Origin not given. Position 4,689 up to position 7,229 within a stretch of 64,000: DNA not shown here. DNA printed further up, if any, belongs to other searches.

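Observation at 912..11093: Split PelA/PelB-like exopolysaccharide modification-export operon with a divergent glmS-epimerase pair and no synthase in view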

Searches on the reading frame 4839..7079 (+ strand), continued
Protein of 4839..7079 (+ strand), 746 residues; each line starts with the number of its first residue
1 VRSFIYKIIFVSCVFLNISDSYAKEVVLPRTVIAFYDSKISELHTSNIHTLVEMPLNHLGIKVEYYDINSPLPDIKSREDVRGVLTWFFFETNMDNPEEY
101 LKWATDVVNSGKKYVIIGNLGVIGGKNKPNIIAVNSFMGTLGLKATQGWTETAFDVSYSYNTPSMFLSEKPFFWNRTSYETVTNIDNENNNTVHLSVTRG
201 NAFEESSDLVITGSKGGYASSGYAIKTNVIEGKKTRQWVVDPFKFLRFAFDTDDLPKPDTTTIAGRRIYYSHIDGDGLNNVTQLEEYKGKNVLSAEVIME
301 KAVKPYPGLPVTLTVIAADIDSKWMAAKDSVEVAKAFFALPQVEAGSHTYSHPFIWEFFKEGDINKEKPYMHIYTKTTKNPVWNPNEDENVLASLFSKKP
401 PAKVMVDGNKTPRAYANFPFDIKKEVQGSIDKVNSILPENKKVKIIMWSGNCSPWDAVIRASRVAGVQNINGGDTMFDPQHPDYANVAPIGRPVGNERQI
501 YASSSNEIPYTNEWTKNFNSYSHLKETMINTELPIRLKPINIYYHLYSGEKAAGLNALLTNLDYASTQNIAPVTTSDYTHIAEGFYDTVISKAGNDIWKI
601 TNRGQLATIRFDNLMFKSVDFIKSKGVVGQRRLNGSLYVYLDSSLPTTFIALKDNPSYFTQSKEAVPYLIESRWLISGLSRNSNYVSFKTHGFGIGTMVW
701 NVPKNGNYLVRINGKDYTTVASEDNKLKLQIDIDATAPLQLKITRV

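Call 22: search_protein_families(library=pfam, proteins=[L006:10882-12078:+, L006:12075-13130:+, L006:13036-14625:+, L006:14626-16014:+, L018:16013-16720:+, L018:16717-17298:+, L002:14857-15816:-, L002:7345-8961:+, L002:6601-7098:-], max_evalue=0.001)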
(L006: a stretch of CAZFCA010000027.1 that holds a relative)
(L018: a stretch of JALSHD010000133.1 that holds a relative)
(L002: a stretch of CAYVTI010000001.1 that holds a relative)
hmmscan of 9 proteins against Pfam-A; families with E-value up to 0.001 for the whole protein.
L006:10882-12078:+ (398 aa): 1 family
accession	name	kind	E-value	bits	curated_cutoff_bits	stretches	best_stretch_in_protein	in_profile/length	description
PF13492.12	GAF_3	-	8.6e-06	26.6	27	1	235-350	13-126/129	GAF domain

L006:12075-13130:+ (351 aa): 0 families

L006:13036-14625:+ (529 aa): 6 families
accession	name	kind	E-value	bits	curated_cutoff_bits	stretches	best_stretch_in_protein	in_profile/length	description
PF11997.14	DUF3492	-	5.8e-73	246.4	23.3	1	37-313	1-268/268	Domain of unknown function (DUF3492)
PF13692.12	Glyco_trans_1_4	-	3.5e-24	86.1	27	1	337-487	2-142/142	Glycosyl transferases group 1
PF00534.26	Glycos_transf_1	-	5.8e-24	85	26.4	1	329-499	8-170/172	Glycosyl transferases group 1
PF20706.3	GT4-conflict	-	1.1e-09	38.3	26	1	314-510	173-380/385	Family 4 Glycosyltransferase in conflict systems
PF13439.12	Glyco_transf_4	-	0.00016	22.2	28.5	1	209-324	79-168/170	Glycosyltransferase Family 4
PF13579.12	Glyco_trans_4_4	-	0.00098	19.9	29.7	0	198-321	67-158/158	Glycosyl transferase 4-like domain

L006:14626-16014:+ (462 aa): 1 family
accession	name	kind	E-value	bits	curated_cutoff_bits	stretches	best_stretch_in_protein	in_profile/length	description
PF16933.10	PelG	-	2.2e-117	393.2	29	1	1-451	1-452/452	Putative exopolysaccharide Exporter (EPS-E)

L018:16013-16720:+ (235 aa): 1 family
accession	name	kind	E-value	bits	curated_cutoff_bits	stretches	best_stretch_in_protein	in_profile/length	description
PF03783.19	CsgG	-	6.2e-05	22.8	20.8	1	64-138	29-102/210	Curli production assembly/transport component CsgG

L018:16717-17298:+ (193 aa): 0 families

L002:14857-15816:- (319 aa): 1 family
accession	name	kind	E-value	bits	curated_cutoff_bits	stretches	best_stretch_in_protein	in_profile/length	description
PF05118.21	Asp_Arg_Hydrox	-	4.4e-45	153.8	22.6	1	90-243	2-157/157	Aspartyl/Asparaginyl beta-hydroxylase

L002:7345-8961:+ (538 aa): 1 family
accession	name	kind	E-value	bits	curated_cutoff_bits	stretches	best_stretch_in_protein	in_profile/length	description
PF02321.23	OEP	-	2.4e-45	155.1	22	2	333-512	9-187/187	Outer membrane efflux protein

L002:6601-7098:- (165 aa): 2 families
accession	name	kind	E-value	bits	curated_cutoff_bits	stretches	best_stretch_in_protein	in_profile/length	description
PF06897.17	DUF1269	-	7.8e-08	33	26.9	1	87-161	11-81/100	Protein of unknown function (DUF1269)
PF11181.13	YflT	-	2e-06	28.7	26.2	1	4-72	2-69/99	Heat induced stress protein YflT domain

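Call 24: find_related_loci(query=A2, collection=metagenome_contigs, flank=8000)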
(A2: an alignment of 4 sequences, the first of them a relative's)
Query A2 (511 aa) in metagenome_contigs; peptide patterns used: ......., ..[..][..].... (x = any residue, [..] = any of these).
349 stretches matched a pattern; 168 encode a relative of the query (tblastn E <= 1e-3); the best 80 are kept; 80 distinct loci.
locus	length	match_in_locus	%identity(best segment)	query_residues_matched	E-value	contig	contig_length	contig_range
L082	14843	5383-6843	70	17-500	0e+0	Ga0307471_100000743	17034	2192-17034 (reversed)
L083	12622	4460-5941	69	17-507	0e+0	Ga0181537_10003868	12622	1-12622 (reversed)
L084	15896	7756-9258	68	7-498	0e+0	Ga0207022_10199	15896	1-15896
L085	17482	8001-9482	69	11-498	0e+0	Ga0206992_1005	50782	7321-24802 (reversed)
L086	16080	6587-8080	68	17-508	0e+0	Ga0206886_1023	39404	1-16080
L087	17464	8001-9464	66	17-500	0e+0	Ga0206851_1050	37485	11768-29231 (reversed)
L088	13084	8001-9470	59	15-499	0e+0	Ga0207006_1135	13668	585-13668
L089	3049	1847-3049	69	16-413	0e+0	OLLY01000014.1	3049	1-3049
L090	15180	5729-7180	55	18-497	0e+0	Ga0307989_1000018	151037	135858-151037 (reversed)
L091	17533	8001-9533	62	8-511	0e+0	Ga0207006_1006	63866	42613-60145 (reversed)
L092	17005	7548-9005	53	18-499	3e-177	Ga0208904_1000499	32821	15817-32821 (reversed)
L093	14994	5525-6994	52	14-499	2e-176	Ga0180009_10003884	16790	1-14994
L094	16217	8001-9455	54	13-495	2e-175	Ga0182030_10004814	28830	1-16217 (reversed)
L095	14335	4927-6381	54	15-495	3e-175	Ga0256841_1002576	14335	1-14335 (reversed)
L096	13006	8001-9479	52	15-502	6e-174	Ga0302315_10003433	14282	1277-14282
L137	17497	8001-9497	65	18-511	0e+0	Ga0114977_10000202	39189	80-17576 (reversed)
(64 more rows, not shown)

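Call 28: find_homologous_proteins(query=L137:8001-9530:+, max_evalue=1e-50)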
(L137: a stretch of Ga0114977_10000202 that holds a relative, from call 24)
Query L137:8001-9530:+ (509 aa): 7633 proteins with E <= 1e-50 among 8000 candidates; the best 120 are listed.
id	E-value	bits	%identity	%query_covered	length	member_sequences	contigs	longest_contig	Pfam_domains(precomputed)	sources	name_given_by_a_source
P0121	0.0e+0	1119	100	97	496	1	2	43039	PF00534.27,PF11997.15,PF20706.4,PF13692.13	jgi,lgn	-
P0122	1.9e-256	870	75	100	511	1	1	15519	PF00534.27,PF11997.15,PF20706.4,PF13692.13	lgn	-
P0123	6.6e-251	851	74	100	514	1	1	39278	PF00534.27,PF11997.15,PF13692.13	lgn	-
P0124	4.1e-249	846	74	100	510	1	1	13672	PF00534.27,PF11997.15,PF13692.13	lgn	-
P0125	9.5e-240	815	71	100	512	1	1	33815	PF00534.27,PF11997.15,PF13692.13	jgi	jgi:glycosyltransferase involved in cell wall biosynthesis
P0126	7.8e-231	785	70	99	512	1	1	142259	PF00534.27,PF11997.15,PF13692.13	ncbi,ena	-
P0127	1.1e-229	781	69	98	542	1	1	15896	PF00534.27,PF13439.13,PF11997.15,PF13692.13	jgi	-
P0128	1.1e-228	778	69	97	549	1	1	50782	PF00534.27,PF13439.13,PF11997.15,PF13692.13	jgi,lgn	-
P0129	3.2e-228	777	69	97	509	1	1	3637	PF00534.27,PF13439.13,PF11997.15,PF13692.13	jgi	jgi:polysaccharide biosynthesis protein PelF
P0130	1.2e-227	775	69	98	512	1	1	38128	PF00534.27,PF13439.13,PF11997.15,PF13692.13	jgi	jgi:polysaccharide biosynthesis protein PelF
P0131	1.2e-226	771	70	96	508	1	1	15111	PF00534.27,PF13439.13,PF11997.15,PF13692.13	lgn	-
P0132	1.5e-224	764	66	99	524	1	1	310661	PF00534.27,PF13439.13,PF11997.15,PF13692.13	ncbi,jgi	jgi:glycosyltransferase involved in cell wall biosynthesis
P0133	2.4e-223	761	68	97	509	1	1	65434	PF00534.27,PF13439.13,PF11997.15,PF13692.13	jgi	jgi:glycosyltransferase involved in cell wall biosynthesis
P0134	2.3e-222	757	69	96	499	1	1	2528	PF00534.27,PF13439.13,PF11997.15,PF13692.13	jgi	jgi:polysaccharide biosynthesis protein PelF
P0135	5.1e-222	756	68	96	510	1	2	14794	PF00534.27,PF11997.15,PF13692.13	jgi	jgi:polysaccharide biosynthesis protein PelF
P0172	4.4e-193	661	67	85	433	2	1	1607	PF00534.27,PF11997.15,PF13692.13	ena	-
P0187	4.1e-183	628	57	96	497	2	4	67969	PF00534.27,PF11997.15,PF13692.13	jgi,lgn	jgi:glycosyltransferase involved in cell wall biosynthesis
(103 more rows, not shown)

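Call 29: find_encoding_contigs(protein=P0187, flank=10000, max_places=4)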
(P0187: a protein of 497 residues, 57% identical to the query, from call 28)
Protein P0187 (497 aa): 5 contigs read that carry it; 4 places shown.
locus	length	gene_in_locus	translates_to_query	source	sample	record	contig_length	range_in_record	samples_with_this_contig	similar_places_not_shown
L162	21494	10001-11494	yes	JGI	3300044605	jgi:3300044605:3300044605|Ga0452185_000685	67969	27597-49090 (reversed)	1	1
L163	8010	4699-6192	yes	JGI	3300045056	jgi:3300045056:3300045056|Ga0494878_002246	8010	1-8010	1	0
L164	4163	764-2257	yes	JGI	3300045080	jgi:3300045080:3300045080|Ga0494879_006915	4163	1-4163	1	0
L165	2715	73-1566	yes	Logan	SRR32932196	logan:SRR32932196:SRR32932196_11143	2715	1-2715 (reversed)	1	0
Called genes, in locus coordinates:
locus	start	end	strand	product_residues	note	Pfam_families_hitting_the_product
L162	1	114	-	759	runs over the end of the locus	PF14598:PAS_11 (faint), PF08447:PAS_3, PF00989:PAS, PF08448:PAS_4 (weak), PF08447:PAS_3, PF13426:PAS_9, PF00512:HisKA, PF02518:HATPase_c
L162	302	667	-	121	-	-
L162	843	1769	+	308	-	PF01073:3Beta_HSD, PF01370:Epimerase, PF02719:Polysacc_synt_2, PF04321:RmlD_sub_bind, PF07993:NAD_binding_4 (faint), PF08659:KR (faint), PF16363:GDP_Man_Dehyd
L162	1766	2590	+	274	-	PF03537:Glyco_hydro_114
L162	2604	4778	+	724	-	-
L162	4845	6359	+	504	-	PF07719:TPR_2 (faint), PF12895:ANAPC3 (faint), PF13424:TPR_12 (faint), PF13428:TPR_14 (faint), PF13432:TPR_16 (faint), PF25058:ARM_TT21 (faint), PF14559:TPR_19 (weak)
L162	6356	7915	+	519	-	-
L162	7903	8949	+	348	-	PF13492:GAF_3 (weak)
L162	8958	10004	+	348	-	-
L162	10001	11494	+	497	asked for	PF11997:DUF3492, PF00534:Glycos_transf_1, PF13692:Glyco_trans_1_4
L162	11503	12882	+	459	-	PF16933:PelG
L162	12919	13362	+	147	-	PF00072:Response_reg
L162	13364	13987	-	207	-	PF09923:DUF2155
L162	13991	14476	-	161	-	PF02470:MlaD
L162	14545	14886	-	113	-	PF05071:NDUFA12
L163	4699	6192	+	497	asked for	PF11997:DUF3492, PF00534:Glycos_transf_1, PF13692:Glyco_trans_1_4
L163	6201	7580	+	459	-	PF16933:PelG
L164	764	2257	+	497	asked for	PF11997:DUF3492, PF00534:Glycos_transf_1, PF13692:Glyco_trans_1_4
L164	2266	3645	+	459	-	PF16933:PelG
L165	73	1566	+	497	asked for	PF11997:DUF3492, PF00534:Glycos_transf_1, PF13692:Glyco_trans_1_4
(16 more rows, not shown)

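Call 30: find_encoding_contigs(protein=P0004, flank=10000, max_places=2)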
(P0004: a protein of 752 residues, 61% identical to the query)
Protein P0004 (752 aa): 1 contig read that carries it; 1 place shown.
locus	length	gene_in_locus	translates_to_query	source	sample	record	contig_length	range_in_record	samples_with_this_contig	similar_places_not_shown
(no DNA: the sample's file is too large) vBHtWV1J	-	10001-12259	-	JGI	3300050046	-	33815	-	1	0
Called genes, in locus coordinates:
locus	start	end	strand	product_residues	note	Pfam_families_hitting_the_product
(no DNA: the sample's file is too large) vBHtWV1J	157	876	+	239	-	PF00072:Response_reg, PF00486:Trans_reg_C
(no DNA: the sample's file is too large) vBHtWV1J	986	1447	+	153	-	-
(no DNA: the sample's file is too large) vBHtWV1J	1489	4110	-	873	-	PF06808:DctM, PF11874:DUF3394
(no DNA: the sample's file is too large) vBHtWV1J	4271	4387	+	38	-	-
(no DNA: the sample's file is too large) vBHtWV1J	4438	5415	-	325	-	PF00106:adh_short (weak), PF04321:RmlD_sub_bind, PF05368:NmrA (weak), PF01073:3Beta_HSD, PF01370:Epimerase, PF02719:Polysacc_synt_2, PF13460:NAD_binding_10, PF16363:GDP_Man_Dehyd, +2 more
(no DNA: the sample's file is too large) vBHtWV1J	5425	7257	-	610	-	PF13522:GATase_6, PF13537:GATase_7, PF01380:SIS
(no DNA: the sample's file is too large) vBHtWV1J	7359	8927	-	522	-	PF12796:Ank_2, PF00023:Ank (weak), PF13606:Ank_3 (weak), PF13857:Ank_5 (weak), PF23745:ANK_LRRK2 (weak), PF13637:Ank_4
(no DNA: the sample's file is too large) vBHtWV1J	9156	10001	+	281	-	PF03537:Glyco_hydro_114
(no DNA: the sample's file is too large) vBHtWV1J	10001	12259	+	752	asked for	-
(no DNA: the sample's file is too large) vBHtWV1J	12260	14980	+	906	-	PF07719:TPR_2 (faint), PF13428:TPR_14 (faint), PF12895:ANAPC3 (faint), PF25064:ARM_TT21_5th (faint), PF13371:TPR_9 (faint), PF14559:TPR_19 (weak), PF24575:TPR_Slam (weak)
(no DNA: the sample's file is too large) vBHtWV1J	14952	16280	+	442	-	-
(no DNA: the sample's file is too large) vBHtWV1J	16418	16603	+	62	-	?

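Call 31: find_encoding_contigs(protein=P0125, flank=10000, max_places=2)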
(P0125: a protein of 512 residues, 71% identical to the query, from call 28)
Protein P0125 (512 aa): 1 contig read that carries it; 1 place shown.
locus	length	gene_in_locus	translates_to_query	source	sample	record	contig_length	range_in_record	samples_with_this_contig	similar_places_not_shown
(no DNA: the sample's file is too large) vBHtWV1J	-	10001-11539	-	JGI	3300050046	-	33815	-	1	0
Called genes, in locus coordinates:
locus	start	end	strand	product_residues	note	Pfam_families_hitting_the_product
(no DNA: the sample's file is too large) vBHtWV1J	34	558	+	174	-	PF00719:Pyrophosphatase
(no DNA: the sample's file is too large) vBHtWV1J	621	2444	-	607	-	PF13522:GATase_6, PF13537:GATase_7, PF01380:SIS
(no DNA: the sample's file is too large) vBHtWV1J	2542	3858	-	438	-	PF07219:HemY_N, PF12895:ANAPC3 (faint), PF23914:TPR_CcmH_CycH (faint), PF07719:TPR_2 (faint), PF13181:TPR_8 (faint), PF13428:TPR_14 (faint), PF14559:TPR_19 (weak)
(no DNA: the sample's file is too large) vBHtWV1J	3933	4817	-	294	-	PF09731:Mitofilin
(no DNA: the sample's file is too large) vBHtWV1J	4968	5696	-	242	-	PF02602:HEM4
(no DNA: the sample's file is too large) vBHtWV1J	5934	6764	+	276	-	PF13509:S1_2, PF17783:WHD_CvfB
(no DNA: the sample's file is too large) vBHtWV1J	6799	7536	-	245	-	PF00560:LRR_1 (faint), PF13516:LRR_6 (faint), PF27087:LRR_TMOD-LMOD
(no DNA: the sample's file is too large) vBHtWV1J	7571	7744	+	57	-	-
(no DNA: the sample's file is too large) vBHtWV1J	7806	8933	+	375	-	-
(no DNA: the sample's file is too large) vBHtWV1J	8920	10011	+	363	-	-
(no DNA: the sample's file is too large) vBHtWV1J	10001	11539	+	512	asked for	PF11997:DUF3492, PF00534:Glycos_transf_1, PF13692:Glyco_trans_1_4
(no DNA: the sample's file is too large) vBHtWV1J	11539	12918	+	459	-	PF16933:PelG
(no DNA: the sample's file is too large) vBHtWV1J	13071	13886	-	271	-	PF27087:LRR_TMOD-LMOD, PF00560:LRR_1 (faint), PF12799:LRR_4 (faint), PF13516:LRR_6 (weak)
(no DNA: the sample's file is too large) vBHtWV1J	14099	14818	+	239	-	PF00072:Response_reg, PF00486:Trans_reg_C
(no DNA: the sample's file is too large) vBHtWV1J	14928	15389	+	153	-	-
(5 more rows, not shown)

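Call 32: find_encoding_contigs(protein=P0124, flank=10000, max_places=2)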
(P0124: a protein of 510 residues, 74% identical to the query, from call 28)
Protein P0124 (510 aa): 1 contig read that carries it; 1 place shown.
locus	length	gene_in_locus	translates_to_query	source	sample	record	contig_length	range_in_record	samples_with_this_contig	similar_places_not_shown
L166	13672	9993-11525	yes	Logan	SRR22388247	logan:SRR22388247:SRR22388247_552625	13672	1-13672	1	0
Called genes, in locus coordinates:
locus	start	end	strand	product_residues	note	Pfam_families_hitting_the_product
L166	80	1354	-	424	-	-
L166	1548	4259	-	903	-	PF07719:TPR_2 (faint), PF12895:ANAPC3 (faint), PF14559:TPR_19 (faint), PF24575:TPR_Slam (faint), PF13428:TPR_14 (faint)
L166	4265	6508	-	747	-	-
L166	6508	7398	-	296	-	PF03537:Glyco_hydro_114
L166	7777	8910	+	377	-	-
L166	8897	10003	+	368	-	PF12895:ANAPC3 (faint)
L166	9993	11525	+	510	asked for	PF11997:DUF3492, PF00534:Glycos_transf_1, PF13692:Glyco_trans_1_4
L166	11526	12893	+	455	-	PF16933:PelG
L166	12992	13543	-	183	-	PF00908:dTDP_sugar_isom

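Call 66: find_encoding_contigs(protein=P0172, flank=10000, max_places=4)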
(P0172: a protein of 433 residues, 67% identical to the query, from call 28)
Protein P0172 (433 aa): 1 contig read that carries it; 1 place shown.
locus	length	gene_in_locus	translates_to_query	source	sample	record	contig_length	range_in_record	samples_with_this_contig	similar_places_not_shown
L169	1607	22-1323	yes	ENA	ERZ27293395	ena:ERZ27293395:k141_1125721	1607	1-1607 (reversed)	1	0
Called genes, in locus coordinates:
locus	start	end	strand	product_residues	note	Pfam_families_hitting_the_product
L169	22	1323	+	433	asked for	PF11997:DUF3492, PF00534:Glycos_transf_1, PF13692:Glyco_trans_1_4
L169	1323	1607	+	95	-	?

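Call 67: search_protein_families(library=pfam, proteins=[L169:1323-1607:+, L169:22-1323:+], max_evalue=0.01)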
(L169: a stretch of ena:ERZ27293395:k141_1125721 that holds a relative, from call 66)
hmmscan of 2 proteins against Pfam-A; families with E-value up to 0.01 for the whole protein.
L169:1323-1607:+ (95 aa): 1 family
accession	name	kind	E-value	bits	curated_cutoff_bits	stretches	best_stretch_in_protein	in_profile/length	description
PF16933.10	PelG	-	1.8e-27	96.8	29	1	1-94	1-95/452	Putative exopolysaccharide Exporter (EPS-E)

L169:22-1323:+ (433 aa): 5 families
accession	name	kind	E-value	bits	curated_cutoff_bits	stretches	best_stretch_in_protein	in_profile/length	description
PF11997.14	DUF3492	-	2e-50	172.5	23.3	1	16-206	91-268/268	Domain of unknown function (DUF3492)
PF13692.12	Glyco_trans_1_4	-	1.7e-25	90.4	27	1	230-379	2-141/142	Glycosyl transferases group 1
PF00534.26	Glycos_transf_1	-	3.4e-25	89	26.4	1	228-389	14-167/172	Glycosyl transferases group 1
PF20706.3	GT4-conflict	-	8.4e-05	22.1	26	1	208-337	174-312/385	Family 4 Glycosyltransferase in conflict systems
PF13439.12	Glyco_transf_4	-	0.00043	20.8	28.5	1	99-217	74-168/170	Glycosyltransferase Family 4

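Call 87: search_protein_families(library=ncbifam, proteins=[L091:14186-15463:-, L087:10951-12213:-], max_evalue=0.001)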
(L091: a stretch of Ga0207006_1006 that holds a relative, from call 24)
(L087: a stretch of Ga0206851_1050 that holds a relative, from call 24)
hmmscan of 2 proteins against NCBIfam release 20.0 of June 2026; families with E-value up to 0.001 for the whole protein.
L091:14186-15463:- (425 aa): 1 family
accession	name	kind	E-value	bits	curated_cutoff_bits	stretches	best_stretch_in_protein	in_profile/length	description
TIGR01370.1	TIGR01370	hypoth_equivalog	4.3e-52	177.1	181.25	1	10-265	51-309/315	MJ1477/TM1410 family putative glycoside hydrolase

L087:10951-12213:- (420 aa): 1 family
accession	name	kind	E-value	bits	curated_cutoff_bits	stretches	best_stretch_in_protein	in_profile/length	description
TIGR01370.1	TIGR01370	hypoth_equivalog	1e-40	139.7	181.25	1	11-267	51-311/315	MJ1477/TM1410 family putative glycoside hydrolase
